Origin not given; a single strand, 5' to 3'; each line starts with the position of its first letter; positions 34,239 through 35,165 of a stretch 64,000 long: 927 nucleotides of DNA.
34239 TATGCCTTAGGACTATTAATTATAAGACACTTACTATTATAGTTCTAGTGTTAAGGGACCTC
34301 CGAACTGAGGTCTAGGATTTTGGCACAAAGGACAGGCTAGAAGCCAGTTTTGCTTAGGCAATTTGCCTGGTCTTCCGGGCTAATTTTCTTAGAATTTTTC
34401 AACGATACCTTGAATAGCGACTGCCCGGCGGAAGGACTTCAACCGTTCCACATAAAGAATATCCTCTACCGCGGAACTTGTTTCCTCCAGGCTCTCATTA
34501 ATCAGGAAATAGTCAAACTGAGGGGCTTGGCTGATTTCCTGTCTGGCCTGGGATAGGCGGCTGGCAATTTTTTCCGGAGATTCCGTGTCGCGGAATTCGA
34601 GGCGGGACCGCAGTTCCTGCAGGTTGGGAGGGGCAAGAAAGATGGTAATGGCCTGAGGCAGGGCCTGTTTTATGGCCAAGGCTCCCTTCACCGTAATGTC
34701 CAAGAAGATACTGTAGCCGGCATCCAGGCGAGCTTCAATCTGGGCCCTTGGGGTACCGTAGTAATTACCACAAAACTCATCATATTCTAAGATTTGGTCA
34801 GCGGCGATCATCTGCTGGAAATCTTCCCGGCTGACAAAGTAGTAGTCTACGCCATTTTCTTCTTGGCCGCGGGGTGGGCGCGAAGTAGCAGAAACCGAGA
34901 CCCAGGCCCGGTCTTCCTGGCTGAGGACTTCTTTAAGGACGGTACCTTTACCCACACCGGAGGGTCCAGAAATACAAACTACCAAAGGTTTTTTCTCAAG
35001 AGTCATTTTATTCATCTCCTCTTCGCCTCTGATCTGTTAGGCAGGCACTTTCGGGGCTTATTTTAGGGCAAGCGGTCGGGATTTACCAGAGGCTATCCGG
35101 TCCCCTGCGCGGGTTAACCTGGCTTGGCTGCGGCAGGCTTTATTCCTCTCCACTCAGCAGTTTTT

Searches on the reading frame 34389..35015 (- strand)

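Call 34: search_protein_families(library=pfam, proteins=[window:34389-35015:-], max_evalue=0.00001)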
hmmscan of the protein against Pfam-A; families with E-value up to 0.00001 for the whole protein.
window:34389-35015:- (208 aa): 1 family
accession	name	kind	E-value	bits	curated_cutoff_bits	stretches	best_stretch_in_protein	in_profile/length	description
PF00625.27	Guanylate_kin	-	1.2e-45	155.9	25.2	1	13-187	5-179/182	Guanylate kinase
